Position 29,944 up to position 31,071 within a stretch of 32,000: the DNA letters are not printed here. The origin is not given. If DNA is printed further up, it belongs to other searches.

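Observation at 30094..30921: Low-GC DUF3800 gene wedged with 7 nt and 2 nt junctions between the helicase and methylase genes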

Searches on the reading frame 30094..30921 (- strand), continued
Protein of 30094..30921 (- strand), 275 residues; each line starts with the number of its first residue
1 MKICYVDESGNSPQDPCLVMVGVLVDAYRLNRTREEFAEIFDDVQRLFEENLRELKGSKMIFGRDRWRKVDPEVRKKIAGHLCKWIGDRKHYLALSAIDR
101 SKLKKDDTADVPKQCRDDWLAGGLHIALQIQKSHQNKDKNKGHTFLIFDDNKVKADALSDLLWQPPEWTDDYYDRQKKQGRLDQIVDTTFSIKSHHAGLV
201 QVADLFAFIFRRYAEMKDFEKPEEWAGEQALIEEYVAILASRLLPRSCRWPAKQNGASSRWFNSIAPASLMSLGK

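Call 79: search_protein_families(library=padloc, proteins=[L008:1031-3931:+, L008:3937-7155:+, L008:8179-11409:+, L015:6868-9975:+, L015:10843-12534:+, L015:12531-15221:+, L109:8836-9162:+, L017:340-2358:+, L010:8748-10001:+, L011:9435-10001:+], max_evalue=0.00001)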
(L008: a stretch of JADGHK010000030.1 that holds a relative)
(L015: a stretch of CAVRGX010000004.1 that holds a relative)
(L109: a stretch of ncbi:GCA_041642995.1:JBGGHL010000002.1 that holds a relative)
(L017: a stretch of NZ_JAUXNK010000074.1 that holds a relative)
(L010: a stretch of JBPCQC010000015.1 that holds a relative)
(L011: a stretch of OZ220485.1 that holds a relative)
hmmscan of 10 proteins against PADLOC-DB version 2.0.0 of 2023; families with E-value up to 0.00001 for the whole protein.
L008:1031-3931:+ (966 aa): 44 families (the best 25 are shown)
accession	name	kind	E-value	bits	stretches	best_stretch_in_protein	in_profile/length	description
PDLC02619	DrmD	-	1.5e-196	653.3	1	28-666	25-644/872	DrmD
PDLC02500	BrxHI|BrxHII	-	5.6e-67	225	2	494-652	512-666/933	BrxHI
PDLC02621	DrmD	-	1e-64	217.3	1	29-950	115-1022/1040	DrmD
PDLC02623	DrmD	-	3.8e-60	201.7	3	241-604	384-672/1040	DrmD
PDLC00659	HmaA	-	1.6e-54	183.2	1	29-647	98-702/1176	SNF2 helicase / DEAD-box helicase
PDLC02572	DrmA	-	7.3e-49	164.5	1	32-571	115-638/1043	DrmA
PDLC02504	BrxHI|BrxHII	-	2.2e-46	156.3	2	501-642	525-663/971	BrxHII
PDLC02620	DrmD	-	3.2e-45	152.5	1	29-571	93-593/1060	DrmD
PDLC02632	DrmD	-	3.2e-44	149.5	1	55-574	142-643/662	DrmD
PDLC02843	DpdE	-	5.8e-42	141.7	2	28-215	151-317/1091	DpdE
PDLC02840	DpdE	-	1.7e-37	127.3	2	28-214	152-321/1091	DpdE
PDLC00633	ZorD1|ZorD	-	4.7e-33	112.3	2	29-317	439-720/908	"SWI2/SNF2 helicase, Mrr-like nuclease"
PDLC02633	DrmD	-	5.8e-33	111.9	2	298-568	399-642/839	DrmD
PDLC02634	DrmD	-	3.2e-30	102.7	1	34-570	90-598/900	DrmD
PDLC02193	PLD_Helicase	-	6e-30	102.1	2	513-594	755-836/905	-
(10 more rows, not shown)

L008:3937-7155:+ (1072 aa): 22 families
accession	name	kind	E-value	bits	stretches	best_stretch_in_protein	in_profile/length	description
PDLC03646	MTase_III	-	7.8e-245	813.3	1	9-1044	6-1023/1057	Type III methyltransferase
PDLC03638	MTase_III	-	1.6e-94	315.8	3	303-596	205-486/816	Type III methyltransferase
PDLC03644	MTase_III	-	1.8e-84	282.4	1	487-858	34-398/542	Type III methyltransferase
PDLC03634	MTase_III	-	7.3e-84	280.8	2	538-843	170-446/621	Type III methyltransferase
PDLC03641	MTase_III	-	8.4e-69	230.8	2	537-843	180-448/657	Type III methyltransferase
PDLC03640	MTase_III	-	3.2e-64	215.4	2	534-858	108-448/654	Type III methyltransferase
PDLC03636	MTase_III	-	1.1e-53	180.9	1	486-857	41-409/575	Type III methyltransferase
PDLC03635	MTase_III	-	8e-52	174.8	1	489-857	216-576/708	Type III methyltransferase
PDLC03642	MTase_III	-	3e-50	169.4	2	487-617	78-217/528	Type III methyltransferase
PDLC03637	MTase_III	-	9.5e-49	164.4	2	488-626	118-273/513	Type III methyltransferase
PDLC03278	MTase_II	-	1.1e-35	121.8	1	501-835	8-334/390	Type II methyltransferase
PDLC03639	MTase_III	-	2.9e-34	116.4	2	491-617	87-222/639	Type III methyltransferase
PDLC03354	MTase_II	-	9.5e-26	88.7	2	492-647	61-236/425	Type II methyltransferase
PDLC03645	MTase_III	-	5.4e-24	82.3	2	494-611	142-268/709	Type III methyltransferase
PDLC03643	MTase_III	-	4.4e-23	80.1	2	683-842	97-267/465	Type III methyltransferase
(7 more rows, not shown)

L008:8179-11409:+ (1076 aa): 2 families
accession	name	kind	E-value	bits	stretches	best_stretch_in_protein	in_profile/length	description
PDLC03654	REase_III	-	1e-248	826.2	2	322-1061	373-1126/1154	Type III restriction enzyme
PDLC03651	REase_III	-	7.4e-06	22.3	0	303-438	228-349/873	Type III restriction enzyme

L015:6868-9975:+ (1035 aa): 45 families (the best 25 are shown)
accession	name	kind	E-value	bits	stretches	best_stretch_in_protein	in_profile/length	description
PDLC02619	DrmD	-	4.3e-191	635.2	1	92-716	24-623/872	DrmD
PDLC02500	BrxHI|BrxHII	-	9e-61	204.5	2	564-734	511-680/933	BrxHI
PDLC02621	DrmD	-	2e-59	199.8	1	99-996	120-992/1040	DrmD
PDLC00659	HmaA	-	4.2e-54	181.8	1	93-658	97-641/1176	SNF2 helicase / DEAD-box helicase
PDLC02623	DrmD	-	7.5e-53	177.6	2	557-676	553-673/1040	DrmD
PDLC02843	DpdE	-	8.7e-46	154.3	2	91-290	149-329/1091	DpdE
PDLC02504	BrxHI|BrxHII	-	1.9e-42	143.3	1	93-684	102-637/971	BrxHII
PDLC02840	DpdE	-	6.5e-42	141.9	2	90-288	150-332/1091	DpdE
PDLC02620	DrmD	-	2.5e-41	139.6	2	561-659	512-609/1060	DrmD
PDLC02572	DrmA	-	2.5e-37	126.4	1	121-638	138-633/1043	DrmA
PDLC02846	DpdE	-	1.7e-34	116.9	2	92-261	154-323/1034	DpdE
PDLC00633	ZorD1|ZorD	-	3.3e-34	116.1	2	96-324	442-669/908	"SWI2/SNF2 helicase, Mrr-like nuclease"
PDLC00631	ZorD1|ZorD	-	2.3e-33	113.1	2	80-340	421-697/1071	"SWI2/SNF2 helicase, Mrr-like nuclease"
PDLC02632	DrmD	-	1.3e-32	111.1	1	122-642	144-641/662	DrmD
PDLC02634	DrmD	-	1.7e-32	110.2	1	87-652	78-608/900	DrmD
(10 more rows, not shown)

L015:10843-12534:+ (563 aa): 45 families (the best 25 are shown)
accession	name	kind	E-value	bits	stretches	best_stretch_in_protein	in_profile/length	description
PDLC03636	MTase_III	-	6.9e-212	703.2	1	1-529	2-566/575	Type III methyltransferase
PDLC03644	MTase_III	-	5e-115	383.3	1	8-405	4-429/542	Type III methyltransferase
PDLC03634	MTase_III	-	4.2e-78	261.8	2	89-362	167-450/621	Type III methyltransferase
PDLC03637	MTase_III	-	7.5e-71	237.3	1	7-359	86-456/513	Type III methyltransferase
PDLC03635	MTase_III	-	2.9e-68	229.2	2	36-195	209-372/708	Type III methyltransferase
PDLC03641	MTase_III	-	4.2e-65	218.5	2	91-362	180-452/657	Type III methyltransferase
PDLC03638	MTase_III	-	2.5e-58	196.1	1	42-396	377-711/816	Type III methyltransferase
PDLC03640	MTase_III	-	5.9e-54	181.5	3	214-375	278-450/654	Type III methyltransferase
PDLC03354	MTase_II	-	1.6e-45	153.9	1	4-369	23-383/425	Type II methyltransferase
PDLC03642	MTase_III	-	2.5e-41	139.9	1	39-345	76-380/528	Type III methyltransferase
PDLC03300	MTase_II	-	1.3e-35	120.9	2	307-368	215-276/302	Type II methyltransferase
PDLC03633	MTase_III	-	1.9e-32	110.7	3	300-364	285-349/616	Type III methyltransferase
PDLC03646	MTase_III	-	1.6e-28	97.1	1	44-172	470-597/1057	Type III methyltransferase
PDLC03639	MTase_III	-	3.2e-28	96.4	1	46-238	88-285/639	Type III methyltransferase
PDLC03299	MTase_II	-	2e-26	91.2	2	307-358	196-247/296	Type II methyltransferase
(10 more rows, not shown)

L015:12531-15221:+ (896 aa): 6 families
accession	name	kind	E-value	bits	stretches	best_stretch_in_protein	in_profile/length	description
PDLC03648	REase_III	-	9.3e-233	773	2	82-557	2-496/871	Type III restriction enzyme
PDLC03647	REase_III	-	4.3e-14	49.6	1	374-456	498-580/989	Type III restriction enzyme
PDLC03650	REase_III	-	8e-14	49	1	205-433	223-425/898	Type III restriction enzyme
PDLC03649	REase_III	-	1.4e-12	44.4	1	374-431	486-540/973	Type III restriction enzyme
PDLC03653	REase_III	-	2.4e-09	33.9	1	209-450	262-490/883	Type III restriction enzyme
PDLC03651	REase_III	-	6.9e-07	25.7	0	375-428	398-456/873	Type III restriction enzyme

L109:8836-9162:+ (108 aa): 0 families

L017:340-2358:+ (672 aa): 8 families
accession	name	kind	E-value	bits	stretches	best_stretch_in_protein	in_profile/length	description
PDLC03658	mREase_IV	-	3.8e-16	56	1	176-432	307-545/953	Type IV methyl-directed restriction enzyme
PDLC03659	mREase_IV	-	4e-16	56.1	1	185-432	317-553/945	Type IV methyl-directed restriction enzyme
PDLC02707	PbeA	-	7.7e-13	45.9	1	119-432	299-617/672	PbeA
PDLC02704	PbeA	-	1.8e-11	41.3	1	181-434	360-633/682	PbeA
PDLC04133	mad1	-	1.2e-08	33.2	1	1-52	2-53/60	mads_1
PDLC03049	REase_I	-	4.7e-08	29.5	1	195-275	273-359/807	Type I restriction enzyme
PDLC02870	DpdF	-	4.9e-08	29.9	1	335-431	223-319/534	DpdF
PDLC02706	PbeA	-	9.4e-07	25.8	0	287-433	525-657/722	PbeA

L010:8748-10001:+ (417 aa): 32 families (the best 25 are shown)
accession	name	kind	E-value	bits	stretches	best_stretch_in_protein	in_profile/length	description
PDLC04807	PDC-S02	-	1.3e-117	390.9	1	28-410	11-341/351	-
PDLC04822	PDC-S02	-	6.3e-89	296.5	1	29-375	9-293/294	-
PDLC04795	PDC-S02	-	5.1e-86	287.1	1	28-413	22-349/357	-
PDLC04831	PDC-S02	-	1.6e-83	279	1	29-397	10-322/346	-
PDLC04810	PDC-S02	-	1.7e-79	265.6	1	30-406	11-342/355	-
PDLC04803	PDC-S02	-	7.8e-78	259.8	1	96-413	6-263/269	-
PDLC04820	PDC-S02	-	8.7e-62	207.1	2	171-404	115-316/332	-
PDLC04827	PDC-S02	-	1.5e-60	202.7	2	179-306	104-231/234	-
PDLC04817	PDC-S02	-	2.5e-55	186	3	28-116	6-93/286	-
PDLC04813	PDC-S02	-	1.4e-47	159.8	1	251-412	5-166/175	-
PDLC04812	PDC-S02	-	1e-36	124.1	2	29-121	7-99/151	-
PDLC01464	PD_DExK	-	2.6e-35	119.5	1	182-327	1-126/126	"CAS-I,CAS-II,CAS-III,CAS-IV,CAS-V,CAS-VI; associated"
PDLC04826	PDC-S02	-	1.4e-34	117.7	1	31-294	12-217/222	-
PDLC04825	PDC-S02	-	1e-33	114.9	2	28-116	12-99/193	-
PDLC04802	PDC-S02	-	4.4e-29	99.8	1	30-201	9-127/171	-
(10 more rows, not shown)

L011:9435-10001:+ (188 aa): 1 family
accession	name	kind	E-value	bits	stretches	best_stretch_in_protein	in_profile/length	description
PDLC03965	TmtA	-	8.4e-07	25.3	1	51-163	1233-1340/1370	-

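Call 86: search_dna_similar(query=window:30094-30918:-, collection=phages, mode=protein, max_rows=15, max_evalue=0.001)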
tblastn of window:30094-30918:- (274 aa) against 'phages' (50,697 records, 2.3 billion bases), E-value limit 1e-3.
No match.

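Call 87: find_related_loci(query=A1, collection=viral_contigs, flank=8000)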
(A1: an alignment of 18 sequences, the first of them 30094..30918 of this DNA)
Query A1 (274 aa) in viral_contigs; peptide patterns used: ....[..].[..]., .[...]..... (x = any residue, [..] = any of these).
61 stretches matched a pattern, but none encodes a relative of the query by tblastn (E <= 1e-3).

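Call 91: search_protein_families(library=pfam, proteins=[L020:8800-9741:+, L020:11024-11599:+, L021:7775-9736:+, L021:11646-13544:-, L021:13526-15766:-, L016:704-2371:-, L019:5331-6671:-, L019:8963-10144:+, L012:11759-16453:-, L012:9279-10001:-], max_evalue=0.001)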
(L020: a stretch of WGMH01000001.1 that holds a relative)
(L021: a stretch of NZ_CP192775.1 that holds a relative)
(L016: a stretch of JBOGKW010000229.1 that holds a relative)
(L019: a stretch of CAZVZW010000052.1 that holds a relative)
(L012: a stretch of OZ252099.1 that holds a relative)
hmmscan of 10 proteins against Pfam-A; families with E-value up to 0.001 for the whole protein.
L020:8800-9741:+ (313 aa): 2 families
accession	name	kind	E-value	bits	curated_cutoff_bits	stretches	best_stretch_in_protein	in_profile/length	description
PF12762.13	DDE_Tnp_IS1595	-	1.1e-36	126.6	27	1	134-277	5-153/153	ISXO2-like transposase domain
PF12760.12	Zn_ribbon_IS1595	-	1.5e-09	38.1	25.4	1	15-58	5-46/46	Transposase zinc-ribbon domain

L020:11024-11599:+ (191 aa): 0 families

L021:7775-9736:+ (653 aa): 2 families
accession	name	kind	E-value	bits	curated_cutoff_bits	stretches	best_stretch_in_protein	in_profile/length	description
PF07929.16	PRiA4_ORF3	-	4.2e-35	121.4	26.6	1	190-363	2-172/173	Plasmid pRiA4b ORF-3-like protein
PF13560.12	HTH_31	-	0.00036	21.2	27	0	88-130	9-52/64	Helix-turn-helix domain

L021:11646-13544:- (632 aa): 5 families
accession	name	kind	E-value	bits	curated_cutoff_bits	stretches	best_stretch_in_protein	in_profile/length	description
PF00580.27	UvrD-helicase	-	3.9e-23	82.9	23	2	18-90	11-90/271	UvrD/REP helicase N-terminal domain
PF13245.12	AAA_19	-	8.9e-15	55.5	25.1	1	15-212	4-131/134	AAA domain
PF01443.25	Viral_helicase1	-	1.1e-07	32.3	21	0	27-86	3-51/228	Viral superfamily 1 RNA helicase core domain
PF13361.12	UvrD_C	-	6.9e-06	26.2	25.6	1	359-607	175-345/350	UvrD-like helicase C-terminal domain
PF13604.12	AAA_30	-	0.00084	19.6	27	0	14-89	8-80/191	AAA domain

L021:13526-15766:- (746 aa): 6 families
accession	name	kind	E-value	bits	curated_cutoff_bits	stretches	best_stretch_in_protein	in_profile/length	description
PF13175.12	AAA_15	-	3e-60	205.3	32.1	1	1-405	1-374/374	AAA ATPase domain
PF20469.4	OLD-like_TOPRIM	-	1.5e-15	57.9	23.2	1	459-537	1-67/67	Overcoming lysogenization defect protein-like, TOPRIM domain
PF13304.12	AAA_21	-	5.6e-11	43.5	27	1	352-405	260-303/304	AAA domain, putative AbiEii toxin, Type IV TA system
PF11398.14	DUF2813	-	9.2e-09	35.6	21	1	1-63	1-63/372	Protein of unknown function (DUF2813)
PF13476.12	AAA_23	-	1.3e-06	29.6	27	1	5-49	1-45/201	AAA domain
PF02463.25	SMC_N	-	1.4e-05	25.1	40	1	3-41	2-42/220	RecF/RecN/SMC N terminal domain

L016:704-2371:- (555 aa): 3 families
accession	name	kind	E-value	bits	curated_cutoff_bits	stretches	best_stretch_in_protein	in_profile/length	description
PF01039.27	Carboxyl_trans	-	1.8e-136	456.1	22.3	1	51-545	1-484/493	Carboxyl transferase domain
PF03255.19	ACCA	-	7.5e-15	55.3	23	2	330-443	92-204/310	Acetyl co-enzyme A carboxylase carboxyltransferase-like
PF06833.16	MdcE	-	1.1e-05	25.7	32.7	0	384-472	25-113/196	Malonate decarboxylase gamma subunit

L019:5331-6671:- (446 aa): 4 families
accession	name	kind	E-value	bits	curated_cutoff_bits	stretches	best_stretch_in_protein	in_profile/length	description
PF00817.25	IMS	-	3.4e-49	167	23.2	1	49-195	2-148/148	impB/mucB/samB family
PF11799.13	IMS_C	-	2.5e-32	112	20.7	1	281-391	1-109/109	impB/mucB/samB family C-terminal domain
PF11798.14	IMS_HHH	-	1.6e-07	31.6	24.4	1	207-238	1-32/32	IMS family HHH motif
PF21999.2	IMS_HHH_1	-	9.3e-07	29.7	27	1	224-271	5-53/53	DNA polymerase-iota, thumb domain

L019:8963-10144:+ (393 aa): 1 family
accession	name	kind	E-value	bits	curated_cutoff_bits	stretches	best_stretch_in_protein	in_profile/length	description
PF02615.19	Ldh_2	-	3.6e-91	306.2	38.8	1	65-378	2-332/333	Malate/L-lactate dehydrogenase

L012:11759-16453:- (1564 aa): 7 families
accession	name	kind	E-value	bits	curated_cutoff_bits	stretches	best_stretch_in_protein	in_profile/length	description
PF00041.27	fn3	-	6.9e-34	116.4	25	3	677-758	6-80/84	Fibronectin type III domain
PF13753.12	SWM_repeat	-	1e-25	90.2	27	3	225-297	5-81/86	Putative flagellar system-associated repeat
PF25059.1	FN3_DSCAM-DSCAML_C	-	2.5e-08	34.6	39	0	698-752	16-70/89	DSCAM/DSCAML C-terminal Fn3-like domain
PF03160.20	Calx-beta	-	8.4e-08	32.7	27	0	1226-1328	3-96/119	Calx-beta domain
PF16656.11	Pur_ac_phosph_N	-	1.2e-05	26.2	30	1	672-758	1-88/93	Purple acid Phosphatase, N-terminal domain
PF25788.1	Ig_Rha78A_N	-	0.00016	22.4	27.4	0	897-979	16-101/105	Rha78A-like, N-terminal immunoglobulin domain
PF00028.23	Cadherin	-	0.00091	20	28.8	0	575-652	4-79/93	Cadherin domain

L012:9279-10001:- (240 aa): 0 families

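Call 94: find_encoding_contigs(protein=P0078, flank=7000, max_places=1)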
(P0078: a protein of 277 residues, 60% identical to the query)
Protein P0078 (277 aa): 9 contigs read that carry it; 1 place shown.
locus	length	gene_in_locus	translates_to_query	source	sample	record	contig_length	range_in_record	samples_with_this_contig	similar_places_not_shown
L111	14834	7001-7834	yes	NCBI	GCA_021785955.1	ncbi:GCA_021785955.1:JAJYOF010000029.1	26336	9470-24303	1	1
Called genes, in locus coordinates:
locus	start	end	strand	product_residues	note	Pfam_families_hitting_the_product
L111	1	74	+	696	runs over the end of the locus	PF00772:DnaB, PF13148:DUF3987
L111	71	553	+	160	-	-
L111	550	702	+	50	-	-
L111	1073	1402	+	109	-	-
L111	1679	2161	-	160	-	PF05066:HARE-HTH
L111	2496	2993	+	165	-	-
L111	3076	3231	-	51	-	-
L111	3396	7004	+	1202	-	PF01381:HTH_3, PF13560:HTH_31 (weak), PF00176:SNF2-rel_dom, PF00270:DEAD (weak), PF04851:ResIII, PF00271:Helicase_C, PF13020:NOV_C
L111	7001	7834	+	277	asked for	PF12686:DUF3800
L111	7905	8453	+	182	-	-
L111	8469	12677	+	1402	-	PF06634:DUF1156, PF01797:Y1_Tnp (weak)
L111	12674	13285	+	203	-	PF01936:NYN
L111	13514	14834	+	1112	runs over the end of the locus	PF04465:DUF499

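Call 95: find_encoding_contigs(protein=P0085, flank=7000, max_places=1)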
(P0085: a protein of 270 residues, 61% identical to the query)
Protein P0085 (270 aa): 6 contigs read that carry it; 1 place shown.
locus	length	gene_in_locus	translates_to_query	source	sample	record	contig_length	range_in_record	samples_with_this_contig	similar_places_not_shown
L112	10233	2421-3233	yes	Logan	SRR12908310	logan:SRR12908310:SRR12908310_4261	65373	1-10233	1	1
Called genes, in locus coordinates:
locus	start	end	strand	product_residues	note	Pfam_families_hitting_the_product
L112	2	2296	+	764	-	?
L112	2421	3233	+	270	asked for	PF12686:DUF3800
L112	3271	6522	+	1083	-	PF00270:DEAD (weak), PF04851:ResIII, PF18766:SWI2_SNF2 (weak)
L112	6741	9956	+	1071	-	PF13229:Beta_helix (weak), PF13620:CarboxypepD_reg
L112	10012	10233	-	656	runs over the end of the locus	PF16177:ACAS_N, PF00501:AMP-binding, PF13193:AMP-binding_C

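Call 96: find_encoding_contigs(protein=P0111, flank=7000, max_places=1)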
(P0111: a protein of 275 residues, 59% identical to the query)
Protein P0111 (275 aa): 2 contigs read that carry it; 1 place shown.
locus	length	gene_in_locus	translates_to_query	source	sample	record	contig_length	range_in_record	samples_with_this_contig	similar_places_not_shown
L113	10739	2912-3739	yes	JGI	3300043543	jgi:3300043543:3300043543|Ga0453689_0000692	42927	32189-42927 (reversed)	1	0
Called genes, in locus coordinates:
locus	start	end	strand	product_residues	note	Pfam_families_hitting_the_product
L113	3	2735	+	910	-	?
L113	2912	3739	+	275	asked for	PF12686:DUF3800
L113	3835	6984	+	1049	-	PF00270:DEAD (faint), PF04851:ResIII, PF18766:SWI2_SNF2 (weak)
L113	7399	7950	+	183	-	-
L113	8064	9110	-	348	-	PF14583:Pectate_lyase22 (faint), PF26549:Tricorn_N, PF00930:DPPIV_N (faint), PF26549:Tricorn_N, PF26550:Tricorn_2nd, PF07676:PD40, PF26549:Tricorn_N, PF07676:PD40 (weak)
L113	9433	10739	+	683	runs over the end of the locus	-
